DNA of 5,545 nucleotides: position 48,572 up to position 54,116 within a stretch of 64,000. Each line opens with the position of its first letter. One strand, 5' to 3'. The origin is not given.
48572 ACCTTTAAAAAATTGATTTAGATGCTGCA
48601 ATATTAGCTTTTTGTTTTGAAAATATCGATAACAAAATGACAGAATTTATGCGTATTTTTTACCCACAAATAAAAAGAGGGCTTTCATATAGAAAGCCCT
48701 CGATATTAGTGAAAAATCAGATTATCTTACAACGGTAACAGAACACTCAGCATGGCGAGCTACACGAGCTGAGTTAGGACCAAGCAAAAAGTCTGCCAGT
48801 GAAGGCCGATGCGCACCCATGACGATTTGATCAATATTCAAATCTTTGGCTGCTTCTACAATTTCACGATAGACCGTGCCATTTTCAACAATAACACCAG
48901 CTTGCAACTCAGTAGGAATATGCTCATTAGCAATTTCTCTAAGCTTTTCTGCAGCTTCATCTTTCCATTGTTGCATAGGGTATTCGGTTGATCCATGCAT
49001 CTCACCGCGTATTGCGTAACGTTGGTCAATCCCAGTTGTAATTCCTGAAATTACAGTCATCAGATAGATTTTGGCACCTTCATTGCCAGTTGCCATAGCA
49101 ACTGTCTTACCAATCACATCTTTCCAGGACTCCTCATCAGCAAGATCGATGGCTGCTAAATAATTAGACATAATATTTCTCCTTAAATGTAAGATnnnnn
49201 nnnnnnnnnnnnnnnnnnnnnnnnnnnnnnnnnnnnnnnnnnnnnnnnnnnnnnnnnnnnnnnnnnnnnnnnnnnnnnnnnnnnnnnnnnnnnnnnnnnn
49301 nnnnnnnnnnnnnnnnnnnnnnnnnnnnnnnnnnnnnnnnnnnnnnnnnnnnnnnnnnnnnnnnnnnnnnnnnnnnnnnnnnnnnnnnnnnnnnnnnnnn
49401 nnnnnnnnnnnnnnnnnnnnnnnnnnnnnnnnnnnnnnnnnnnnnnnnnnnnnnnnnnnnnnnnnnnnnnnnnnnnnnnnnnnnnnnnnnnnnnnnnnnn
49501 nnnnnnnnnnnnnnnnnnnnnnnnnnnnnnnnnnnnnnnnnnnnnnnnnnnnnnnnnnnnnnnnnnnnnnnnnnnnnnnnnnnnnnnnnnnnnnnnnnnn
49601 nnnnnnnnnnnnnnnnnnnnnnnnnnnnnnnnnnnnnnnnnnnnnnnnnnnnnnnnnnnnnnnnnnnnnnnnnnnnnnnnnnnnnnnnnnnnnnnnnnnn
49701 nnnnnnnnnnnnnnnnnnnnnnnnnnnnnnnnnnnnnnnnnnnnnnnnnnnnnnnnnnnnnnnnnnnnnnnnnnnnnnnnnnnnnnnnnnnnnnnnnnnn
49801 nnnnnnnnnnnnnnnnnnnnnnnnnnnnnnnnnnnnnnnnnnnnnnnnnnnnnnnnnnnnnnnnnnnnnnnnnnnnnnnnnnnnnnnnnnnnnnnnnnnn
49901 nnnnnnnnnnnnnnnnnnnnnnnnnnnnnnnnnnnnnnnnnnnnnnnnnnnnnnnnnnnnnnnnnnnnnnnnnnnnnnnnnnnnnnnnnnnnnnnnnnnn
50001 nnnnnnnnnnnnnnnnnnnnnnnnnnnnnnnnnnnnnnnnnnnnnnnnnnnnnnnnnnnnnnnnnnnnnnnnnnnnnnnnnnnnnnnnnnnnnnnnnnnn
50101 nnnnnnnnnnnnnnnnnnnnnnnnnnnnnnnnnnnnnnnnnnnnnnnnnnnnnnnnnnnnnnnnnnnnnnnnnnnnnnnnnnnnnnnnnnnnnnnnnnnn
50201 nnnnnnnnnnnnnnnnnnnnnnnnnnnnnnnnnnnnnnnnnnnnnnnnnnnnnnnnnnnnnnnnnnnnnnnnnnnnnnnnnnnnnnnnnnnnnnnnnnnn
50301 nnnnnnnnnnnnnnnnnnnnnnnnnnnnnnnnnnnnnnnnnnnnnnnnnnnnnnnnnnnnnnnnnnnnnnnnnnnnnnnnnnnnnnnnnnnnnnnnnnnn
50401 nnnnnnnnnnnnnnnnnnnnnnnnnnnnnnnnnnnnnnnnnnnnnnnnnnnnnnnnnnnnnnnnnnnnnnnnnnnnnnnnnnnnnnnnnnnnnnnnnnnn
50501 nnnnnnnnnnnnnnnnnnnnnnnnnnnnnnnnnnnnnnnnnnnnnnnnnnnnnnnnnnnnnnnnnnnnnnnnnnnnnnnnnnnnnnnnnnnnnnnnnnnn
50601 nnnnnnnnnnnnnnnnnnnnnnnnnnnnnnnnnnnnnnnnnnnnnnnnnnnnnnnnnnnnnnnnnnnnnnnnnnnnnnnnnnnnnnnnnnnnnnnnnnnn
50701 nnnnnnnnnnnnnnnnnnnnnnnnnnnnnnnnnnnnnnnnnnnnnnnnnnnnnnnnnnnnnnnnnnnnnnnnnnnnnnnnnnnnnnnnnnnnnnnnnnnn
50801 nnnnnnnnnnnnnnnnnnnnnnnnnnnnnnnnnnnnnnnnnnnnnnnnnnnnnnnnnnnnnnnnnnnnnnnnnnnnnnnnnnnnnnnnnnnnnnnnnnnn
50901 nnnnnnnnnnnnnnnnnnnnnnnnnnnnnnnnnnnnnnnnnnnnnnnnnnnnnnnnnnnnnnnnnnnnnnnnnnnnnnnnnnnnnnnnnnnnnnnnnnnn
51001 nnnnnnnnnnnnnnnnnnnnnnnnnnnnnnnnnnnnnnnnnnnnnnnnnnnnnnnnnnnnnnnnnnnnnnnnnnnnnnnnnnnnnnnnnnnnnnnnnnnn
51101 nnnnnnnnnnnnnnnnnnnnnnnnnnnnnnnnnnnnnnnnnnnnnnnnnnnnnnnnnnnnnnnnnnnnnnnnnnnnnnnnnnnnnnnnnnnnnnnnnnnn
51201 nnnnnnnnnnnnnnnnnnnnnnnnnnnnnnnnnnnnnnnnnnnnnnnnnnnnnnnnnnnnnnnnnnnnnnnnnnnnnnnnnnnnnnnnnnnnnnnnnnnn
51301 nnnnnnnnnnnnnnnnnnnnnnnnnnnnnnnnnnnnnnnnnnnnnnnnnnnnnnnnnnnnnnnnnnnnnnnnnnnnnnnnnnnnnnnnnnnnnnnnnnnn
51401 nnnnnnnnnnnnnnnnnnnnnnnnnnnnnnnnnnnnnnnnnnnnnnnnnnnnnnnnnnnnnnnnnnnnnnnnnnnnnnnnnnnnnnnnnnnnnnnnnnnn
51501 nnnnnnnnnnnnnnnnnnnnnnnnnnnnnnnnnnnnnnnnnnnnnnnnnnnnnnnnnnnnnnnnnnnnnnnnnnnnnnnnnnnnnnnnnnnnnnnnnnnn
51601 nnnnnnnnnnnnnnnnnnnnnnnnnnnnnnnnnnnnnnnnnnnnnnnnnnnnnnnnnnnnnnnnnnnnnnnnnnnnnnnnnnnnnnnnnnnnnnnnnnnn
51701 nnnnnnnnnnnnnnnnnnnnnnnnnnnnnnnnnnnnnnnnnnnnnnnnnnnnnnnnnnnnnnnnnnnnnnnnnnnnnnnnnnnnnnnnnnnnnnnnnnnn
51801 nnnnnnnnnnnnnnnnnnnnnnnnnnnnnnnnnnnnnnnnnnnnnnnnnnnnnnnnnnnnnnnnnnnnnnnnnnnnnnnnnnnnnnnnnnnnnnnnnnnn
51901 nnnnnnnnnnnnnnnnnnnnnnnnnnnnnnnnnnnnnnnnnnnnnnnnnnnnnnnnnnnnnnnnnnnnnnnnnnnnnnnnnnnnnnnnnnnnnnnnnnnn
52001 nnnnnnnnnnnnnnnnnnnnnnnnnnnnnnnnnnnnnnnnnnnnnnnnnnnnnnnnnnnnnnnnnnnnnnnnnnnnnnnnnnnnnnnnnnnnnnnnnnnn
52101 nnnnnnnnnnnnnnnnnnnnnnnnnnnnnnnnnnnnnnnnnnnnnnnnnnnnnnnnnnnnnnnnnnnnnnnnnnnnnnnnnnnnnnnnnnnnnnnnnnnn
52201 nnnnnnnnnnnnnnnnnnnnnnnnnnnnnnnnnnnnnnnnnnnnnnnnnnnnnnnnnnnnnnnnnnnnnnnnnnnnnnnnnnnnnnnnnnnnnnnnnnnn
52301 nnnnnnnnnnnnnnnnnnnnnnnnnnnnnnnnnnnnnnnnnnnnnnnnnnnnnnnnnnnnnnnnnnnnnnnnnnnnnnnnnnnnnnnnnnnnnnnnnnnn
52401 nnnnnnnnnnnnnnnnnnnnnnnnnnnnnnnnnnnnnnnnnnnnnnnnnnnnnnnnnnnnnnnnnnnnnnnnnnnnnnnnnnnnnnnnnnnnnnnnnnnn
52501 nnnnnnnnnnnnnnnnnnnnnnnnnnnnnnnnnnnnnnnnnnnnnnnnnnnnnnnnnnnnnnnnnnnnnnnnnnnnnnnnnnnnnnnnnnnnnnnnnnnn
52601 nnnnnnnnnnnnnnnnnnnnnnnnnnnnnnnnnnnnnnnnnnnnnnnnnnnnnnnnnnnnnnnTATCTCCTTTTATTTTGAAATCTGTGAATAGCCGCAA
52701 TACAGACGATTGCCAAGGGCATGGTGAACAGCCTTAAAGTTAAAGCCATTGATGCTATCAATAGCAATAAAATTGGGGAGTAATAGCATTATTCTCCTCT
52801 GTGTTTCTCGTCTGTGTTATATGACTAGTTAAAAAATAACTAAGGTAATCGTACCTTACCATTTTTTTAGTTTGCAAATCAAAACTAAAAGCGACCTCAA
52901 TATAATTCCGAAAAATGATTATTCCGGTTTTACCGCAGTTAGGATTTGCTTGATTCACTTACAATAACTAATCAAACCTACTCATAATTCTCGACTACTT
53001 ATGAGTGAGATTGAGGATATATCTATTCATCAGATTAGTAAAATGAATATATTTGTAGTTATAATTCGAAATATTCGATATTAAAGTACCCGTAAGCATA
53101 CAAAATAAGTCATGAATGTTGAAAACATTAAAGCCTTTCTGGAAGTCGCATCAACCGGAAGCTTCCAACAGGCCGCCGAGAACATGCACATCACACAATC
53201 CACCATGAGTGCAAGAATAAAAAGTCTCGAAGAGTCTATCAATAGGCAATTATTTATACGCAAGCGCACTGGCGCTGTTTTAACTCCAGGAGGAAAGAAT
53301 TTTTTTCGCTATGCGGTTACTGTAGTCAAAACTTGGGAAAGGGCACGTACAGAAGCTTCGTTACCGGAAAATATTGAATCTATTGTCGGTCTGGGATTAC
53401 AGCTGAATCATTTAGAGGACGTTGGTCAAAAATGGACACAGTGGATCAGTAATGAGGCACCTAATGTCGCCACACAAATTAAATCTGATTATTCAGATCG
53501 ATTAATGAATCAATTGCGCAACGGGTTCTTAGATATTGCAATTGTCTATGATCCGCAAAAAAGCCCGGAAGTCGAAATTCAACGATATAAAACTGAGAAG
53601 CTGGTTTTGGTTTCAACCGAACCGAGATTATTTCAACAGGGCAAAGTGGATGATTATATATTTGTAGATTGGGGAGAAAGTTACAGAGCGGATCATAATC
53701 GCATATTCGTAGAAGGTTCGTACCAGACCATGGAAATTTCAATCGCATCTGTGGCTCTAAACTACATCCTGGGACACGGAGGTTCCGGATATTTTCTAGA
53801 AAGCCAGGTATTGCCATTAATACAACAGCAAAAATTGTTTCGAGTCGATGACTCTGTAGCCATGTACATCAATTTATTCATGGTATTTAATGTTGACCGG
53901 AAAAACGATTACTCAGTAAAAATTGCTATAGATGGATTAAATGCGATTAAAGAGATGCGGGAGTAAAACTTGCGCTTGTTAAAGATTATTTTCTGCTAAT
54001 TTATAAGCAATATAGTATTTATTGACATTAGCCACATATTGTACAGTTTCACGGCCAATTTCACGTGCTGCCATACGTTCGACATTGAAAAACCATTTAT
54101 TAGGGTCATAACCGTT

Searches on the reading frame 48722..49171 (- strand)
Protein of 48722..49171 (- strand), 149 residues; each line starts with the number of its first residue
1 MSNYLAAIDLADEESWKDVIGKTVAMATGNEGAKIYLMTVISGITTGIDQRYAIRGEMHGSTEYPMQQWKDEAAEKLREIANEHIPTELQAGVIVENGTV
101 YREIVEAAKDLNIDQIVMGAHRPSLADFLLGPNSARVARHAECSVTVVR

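Call 3: search_protein_families(library=pfam, proteins=[window:48722-49171:-])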
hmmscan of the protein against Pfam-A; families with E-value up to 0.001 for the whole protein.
window:48722-49171:- (149 aa): 1 family
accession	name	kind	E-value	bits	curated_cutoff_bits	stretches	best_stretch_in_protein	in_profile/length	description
PF00582.32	Usp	-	1.9e-19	71.1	24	1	5-149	6-141/141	Universal stress protein family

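Call 4: search_protein_families(library=ncbifam, proteins=[window:48722-49171:-])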
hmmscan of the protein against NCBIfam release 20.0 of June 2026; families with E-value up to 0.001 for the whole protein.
window:48722-49171:- (149 aa): 2 families
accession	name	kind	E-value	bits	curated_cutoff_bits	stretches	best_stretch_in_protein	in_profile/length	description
NF011581.0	PRK15005.1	equivalog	8.9e-21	74.6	166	1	4-149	5-144/144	universal stress protein UspF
NF012000.0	PRK15456.1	equivalog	1.5e-09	38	189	1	69-149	62-142/142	universal stress protein UspG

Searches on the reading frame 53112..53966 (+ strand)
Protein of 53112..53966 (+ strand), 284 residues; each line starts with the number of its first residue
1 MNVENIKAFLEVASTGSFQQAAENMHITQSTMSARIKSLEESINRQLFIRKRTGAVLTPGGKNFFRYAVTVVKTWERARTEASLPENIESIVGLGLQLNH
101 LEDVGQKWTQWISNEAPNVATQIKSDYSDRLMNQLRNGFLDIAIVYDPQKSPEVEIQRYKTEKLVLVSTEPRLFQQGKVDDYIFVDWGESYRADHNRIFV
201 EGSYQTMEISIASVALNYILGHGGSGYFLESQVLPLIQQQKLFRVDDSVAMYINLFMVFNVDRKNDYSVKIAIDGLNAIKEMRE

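Call 3: search_protein_families(library=pfam, proteins=[window:53112-53966:+])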
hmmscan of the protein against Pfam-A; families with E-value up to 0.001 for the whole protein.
window:53112-53966:+ (284 aa): 2 families
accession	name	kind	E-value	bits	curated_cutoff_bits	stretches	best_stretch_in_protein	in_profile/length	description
PF00126.33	HTH_1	-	3.7e-19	68.9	26.6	1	5-61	3-59/60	Bacterial regulatory helix-turn-helix protein, lysR family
PF03466.25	LysR_substrate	-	1.6e-08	34.6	28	1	114-263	30-191/209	LysR substrate binding domain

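Call 4: search_protein_families(library=ncbifam, proteins=[window:53112-53966:+])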
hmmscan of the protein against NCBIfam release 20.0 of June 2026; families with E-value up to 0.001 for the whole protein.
window:53112-53966:+ (284 aa): 50 families (the best 25 are shown)
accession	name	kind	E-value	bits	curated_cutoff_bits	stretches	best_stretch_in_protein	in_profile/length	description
NF040786.1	LysR_Sec_metab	equivalog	7.4e-29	100.7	250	1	1-170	1-171/298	selenium metabolism-associated LysR family transcriptional regulator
NF002946.0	PRK03601.1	equivalog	4e-27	95.3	240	1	1-259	1-253/275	HTH-type transcriptional regulator HdfR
NF008410.0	PRK11233.1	equivalog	1.4e-21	76.9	309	1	1-172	1-174/305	nitrogen assimilation transcriptional regulator NAC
NF047520.1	trans_act_CidR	equivalog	4e-21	75.5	415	1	1-177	1-179/292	cidABC operon transcriptional activator CidR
NF047711.1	PutUtilRegPtrR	equivalog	1.1e-20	73.9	400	1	1-170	1-169/283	putrescine utilization regulator PtrR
NF008416.0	PRK11242.1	equivalog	1.7e-19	70.3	277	1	2-170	2-171/300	transcriptional regulator CynR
NF008722.0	PRK11716.1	equivalog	4.2e-19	68.6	246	1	1-172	1-174/293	HTH-type transcriptional activator IlvY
TIGR02424.1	TF_pcaQ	equivalog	3.6e-18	65.5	303.8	1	5-169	7-174/300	pca operon transcription factor PcaQ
NF053705.1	TransRegGltCGpos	equivalog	4.7e-18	65.4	350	1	1-169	1-172/300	glutamate biosynthesis transcriptional regulator GltC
NF008352.0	PRK11139.1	subfamily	3.3e-15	56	288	1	5-177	10-177/305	transcriptional regulator GcvA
NF007307.0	PRK09791.1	equivalog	4.4e-15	55.6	336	1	3-148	7-153/302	LysR family transcriptional regulator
NF009888.0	PRK13348.1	subfamily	1.1e-14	54.1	297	1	2-76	4-76/302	HTH-type transcriptional regulator ArgP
NF002964.0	PRK03635.1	subfamily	1.5e-14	53.7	197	1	2-74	4-75/297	ArgP/LysG family DNA-binding transcriptional regulator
NF007385.0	PRK09906.1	equivalog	2.1e-14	53.4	356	1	1-168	1-168/296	DNA-binding transcriptional regulator HcaR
NF058504.1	TransRegCcpCBac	equivalog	4.3e-14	52.6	400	1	1-175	1-175/287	transcriptional regulator CcpC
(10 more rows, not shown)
